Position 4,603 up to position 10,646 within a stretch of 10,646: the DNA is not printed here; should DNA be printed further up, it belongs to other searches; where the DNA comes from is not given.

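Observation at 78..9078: Hierarchical organisation: six module types in fixed order forming a ~1.8-kb super-repeat, present five times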

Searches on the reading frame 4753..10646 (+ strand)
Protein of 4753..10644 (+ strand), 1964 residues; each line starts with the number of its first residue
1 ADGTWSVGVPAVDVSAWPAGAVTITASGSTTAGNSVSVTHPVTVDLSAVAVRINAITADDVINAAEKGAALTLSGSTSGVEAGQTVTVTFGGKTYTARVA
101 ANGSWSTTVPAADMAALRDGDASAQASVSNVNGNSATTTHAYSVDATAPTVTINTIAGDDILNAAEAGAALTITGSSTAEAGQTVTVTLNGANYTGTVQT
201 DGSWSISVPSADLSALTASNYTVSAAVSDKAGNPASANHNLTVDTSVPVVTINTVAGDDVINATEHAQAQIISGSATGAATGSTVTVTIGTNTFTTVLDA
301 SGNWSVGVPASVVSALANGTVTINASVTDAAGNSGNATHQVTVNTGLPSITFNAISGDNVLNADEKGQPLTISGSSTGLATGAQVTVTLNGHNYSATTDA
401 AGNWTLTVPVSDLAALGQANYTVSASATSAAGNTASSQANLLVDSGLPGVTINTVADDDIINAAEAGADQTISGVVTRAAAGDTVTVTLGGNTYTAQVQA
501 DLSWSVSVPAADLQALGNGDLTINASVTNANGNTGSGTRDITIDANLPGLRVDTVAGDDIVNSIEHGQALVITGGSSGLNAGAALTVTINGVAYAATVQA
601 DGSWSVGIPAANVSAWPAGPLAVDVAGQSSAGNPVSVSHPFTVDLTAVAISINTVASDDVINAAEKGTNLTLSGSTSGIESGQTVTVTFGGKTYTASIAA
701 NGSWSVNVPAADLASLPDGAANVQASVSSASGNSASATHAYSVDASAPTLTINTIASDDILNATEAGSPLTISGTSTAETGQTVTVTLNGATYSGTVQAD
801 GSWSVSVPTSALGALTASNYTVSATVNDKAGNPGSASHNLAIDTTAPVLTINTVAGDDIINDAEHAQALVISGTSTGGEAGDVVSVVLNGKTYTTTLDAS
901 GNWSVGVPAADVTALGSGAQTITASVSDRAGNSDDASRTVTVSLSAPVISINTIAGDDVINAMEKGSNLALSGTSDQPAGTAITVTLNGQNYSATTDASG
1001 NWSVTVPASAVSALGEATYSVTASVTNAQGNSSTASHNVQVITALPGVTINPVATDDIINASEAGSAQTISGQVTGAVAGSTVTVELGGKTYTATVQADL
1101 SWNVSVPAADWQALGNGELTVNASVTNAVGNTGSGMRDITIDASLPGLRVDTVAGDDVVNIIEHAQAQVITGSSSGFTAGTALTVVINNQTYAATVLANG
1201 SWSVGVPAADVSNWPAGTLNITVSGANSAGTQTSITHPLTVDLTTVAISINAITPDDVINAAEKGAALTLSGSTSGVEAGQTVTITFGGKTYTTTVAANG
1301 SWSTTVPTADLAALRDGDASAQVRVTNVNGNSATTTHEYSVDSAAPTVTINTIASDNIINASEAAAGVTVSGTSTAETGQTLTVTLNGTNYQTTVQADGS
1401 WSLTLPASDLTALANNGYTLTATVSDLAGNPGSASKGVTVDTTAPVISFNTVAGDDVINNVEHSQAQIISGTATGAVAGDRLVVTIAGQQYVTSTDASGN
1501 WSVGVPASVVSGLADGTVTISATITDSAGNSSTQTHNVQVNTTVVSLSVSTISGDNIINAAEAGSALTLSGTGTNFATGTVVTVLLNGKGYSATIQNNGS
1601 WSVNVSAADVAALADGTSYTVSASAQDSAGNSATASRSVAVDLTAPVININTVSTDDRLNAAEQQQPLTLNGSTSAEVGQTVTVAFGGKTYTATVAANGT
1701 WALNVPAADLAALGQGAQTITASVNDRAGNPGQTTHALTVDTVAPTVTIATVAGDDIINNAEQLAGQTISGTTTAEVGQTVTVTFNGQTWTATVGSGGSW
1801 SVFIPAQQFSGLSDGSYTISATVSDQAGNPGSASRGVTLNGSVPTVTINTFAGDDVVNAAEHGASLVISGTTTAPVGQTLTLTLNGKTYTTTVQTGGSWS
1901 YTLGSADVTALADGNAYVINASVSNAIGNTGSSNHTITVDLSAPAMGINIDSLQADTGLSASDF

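Call 14: search_protein_families(library=pfam, proteins=[window:4753-10644:+], max_evalue=0.01)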
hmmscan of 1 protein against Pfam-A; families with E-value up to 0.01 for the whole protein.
window:4753-10644:+ (1964 aa): 11 families
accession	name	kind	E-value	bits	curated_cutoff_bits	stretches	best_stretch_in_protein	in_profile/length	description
PF19077.6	Big_13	-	8.7e-112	367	27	17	1354-1442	19-102/102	Bacterial Ig-like domain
PF22479.2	Pam3_gp18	-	9.9e-18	64.9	24.2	0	1877-1928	11-64/101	Cyanophage baseplate Pam3 plug gp18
PF13750.12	Big_3_3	-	2.3e-15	57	27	0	1310-1435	8-141/157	Bacterial Ig-like domain (group 3)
PF17936.7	Big_6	-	9.4e-13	48.7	27.6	4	1765-1833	13-76/83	Bacterial Ig domain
PF23424.1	DUF7112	-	4.4e-11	43.7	27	0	478-503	37-62/140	Family of unknown function (DUF7112)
PF17963.7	Big_9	-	3.4e-09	37.9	23.6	0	954-1039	5-88/89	Bacterial Ig domain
PF25262.1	DUF7862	-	2.1e-07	31.3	27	0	782-808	29-55/85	Domain of unknown function (DUF7862)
PF17764.6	PriA_3primeBD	-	2e-06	28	22.7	0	1675-1697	21-43/96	3'DNA-binding domain (3'BD)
PF16403.11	Bact_surface_Ig-like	-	1.1e-05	25.8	27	0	1589-1641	20-71/71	Bacterial surface protein, Ig-like domain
PF08922.17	DUF1905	-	0.0035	17.9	24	0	684-707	35-60/81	Domain of unknown function (DUF1905)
PF18393.6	MotY_N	-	0.0095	16.6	26.3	0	133-195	69-131/146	MotY N-terminal domain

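Call 15: search_protein_families(library=ncbifam, proteins=[window:4753-10644:+], max_evalue=0.01)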
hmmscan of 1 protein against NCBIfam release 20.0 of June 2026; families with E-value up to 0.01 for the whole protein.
window:4753-10644:+ (1964 aa): 4 families
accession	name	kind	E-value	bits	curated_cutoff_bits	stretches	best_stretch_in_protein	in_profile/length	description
NF033510.3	Ca_tandemer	repeat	0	1748.7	50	20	738-833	1-95/96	Ca2+-stabilized repeat-containing adhesin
NF012196.1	Ig_like_ice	domain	2.1e-261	847.9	50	19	132-215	9-100/108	Ig-like domain-containing protein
NF032891.0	tail_200_repeat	domain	1.5e-82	275.8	350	16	1128-1234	78-184/195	tandem large repeat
NF058597.1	CoaZ_rpt_PGGG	domain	2.3e-05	24.4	30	1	361-431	13-78/88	choice-of-anchor Z repeating domain-containing protein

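Call 51: search_protein_families(library=ncbifam, proteins=[L001:6712-7611:+, L001:23089-27483:+], max_evalue=0.001)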
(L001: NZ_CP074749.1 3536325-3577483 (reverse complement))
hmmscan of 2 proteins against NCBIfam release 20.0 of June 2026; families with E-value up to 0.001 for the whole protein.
L001:6712-7611:+ (300 aa): 5 families
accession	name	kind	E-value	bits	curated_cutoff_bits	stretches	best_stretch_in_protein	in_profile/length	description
NF047714.1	adhesin_SiiEA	exception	9.5e-156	516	425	1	1-229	1-229/229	BapA-related adhesin SiiEA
NF033677.1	biofilm_BapA_N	domain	1.1e-19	70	35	1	5-69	1-63/64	BapA prefix-like domain-containing protein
NF040520.1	Ig_like_BLP2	equivalog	2.3e-16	59.1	750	2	174-261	512-600/730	Ig-like repeat protein Blp2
NF033510.3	Ca_tandemer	repeat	2e-12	47.3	50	2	183-251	19-87/96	Ca2+-stabilized repeat-containing adhesin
NF058648.1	ECF_sub_HI1622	equivalog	0.00023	21.2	100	0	203-247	33-77/180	NikL family nickel/cobalt ECF transporter subunit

L001:23089-27483:+ (1465 aa): 5 families
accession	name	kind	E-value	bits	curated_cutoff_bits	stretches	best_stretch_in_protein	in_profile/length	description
NF033510.3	Ca_tandemer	repeat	1.4e-20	73.4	50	4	419-518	2-96/96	Ca2+-stabilized repeat-containing adhesin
TIGR03661.1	T1SS_VCA0849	domain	1.2e-07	32.8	17.6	1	1360-1462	1-90/91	type I secretion C-terminal target domain-containing protein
NF012196.1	Ig_like_ice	domain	5e-07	29.5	50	0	84-166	2-79/108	Ig-like domain-containing protein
NF047446.1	barrel_OmpL47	domain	0.0004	20.8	40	0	169-209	26-68/68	OmpL47-type beta-barrel domain-containing protein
NF047441.1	Lepto_OmpL47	equivalog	0.00098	18.8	250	0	184-216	113-145/336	multi-beta-barrel domain surface protein OmpL47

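Call 52: search_protein_families(library=pfam, proteins=[L001:6712-7611:+, L001:23089-27483:+], max_evalue=0.001)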
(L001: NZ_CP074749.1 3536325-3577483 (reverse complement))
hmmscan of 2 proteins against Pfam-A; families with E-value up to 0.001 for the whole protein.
L001:6712-7611:+ (300 aa): 4 families
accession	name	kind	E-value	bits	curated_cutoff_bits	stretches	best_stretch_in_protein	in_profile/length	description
PF22783.1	BapA_N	-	1.2e-19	70.7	27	1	5-131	4-121/123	BapA, prefix-like domain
PF17936.7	Big_6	-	9.9e-11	42.2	27.6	1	193-251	8-65/83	Bacterial Ig domain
PF19077.6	Big_13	-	7.3e-10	39.7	27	1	180-269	8-101/102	Bacterial Ig-like domain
PF13620.12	CarboxypepD_reg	-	0.00072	20.3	32.3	0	204-272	10-75/82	Carboxypeptidase regulatory-like domain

L001:23089-27483:+ (1465 aa): 10 families
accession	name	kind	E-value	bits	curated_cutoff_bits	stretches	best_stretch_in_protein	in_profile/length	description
PF19077.6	Big_13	-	2.4e-67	224.3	27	6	437-529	11-102/102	Bacterial Ig-like domain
PF13517.12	FG-GAP_3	-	1.2e-18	67.8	26.9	3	923-995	1-60/61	FG-GAP-like repeat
PF12245.14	Big_3_2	-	1.8e-14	54.4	23.3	0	219-316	35-121/122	Bacterial Ig-like domain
PF02012.26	BNR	-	2.3e-06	27.2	27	0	47-58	1-12/12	BNR/Asp-box repeat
PF22433.2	MtxA_IG-like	-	1.8e-05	25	26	0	72-100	51-79/83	Magnetotaxis protein MtxA, Immunoglobulin-like domain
PF00353.25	HemolysinCabind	-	5.7e-05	23.4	23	1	1308-1342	2-35/36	RTX calcium-binding nonapeptide repeat (4 copies)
PF21471.3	Reelin_subrepeat-B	-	0.00014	22.1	27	0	47-67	63-77/127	Reelin subrepeat B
PF16967.11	TcfC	-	0.00056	19.9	29.4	0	176-208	36-67/68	E-set like domain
PF13754.12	Big_3_4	-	0.00075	19.8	27.3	0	486-545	19-77/106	Domain of unknown function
PF15418.12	DUF4625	-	0.00091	20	27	0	181-206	103-128/131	Domain of unknown function (DUF4625)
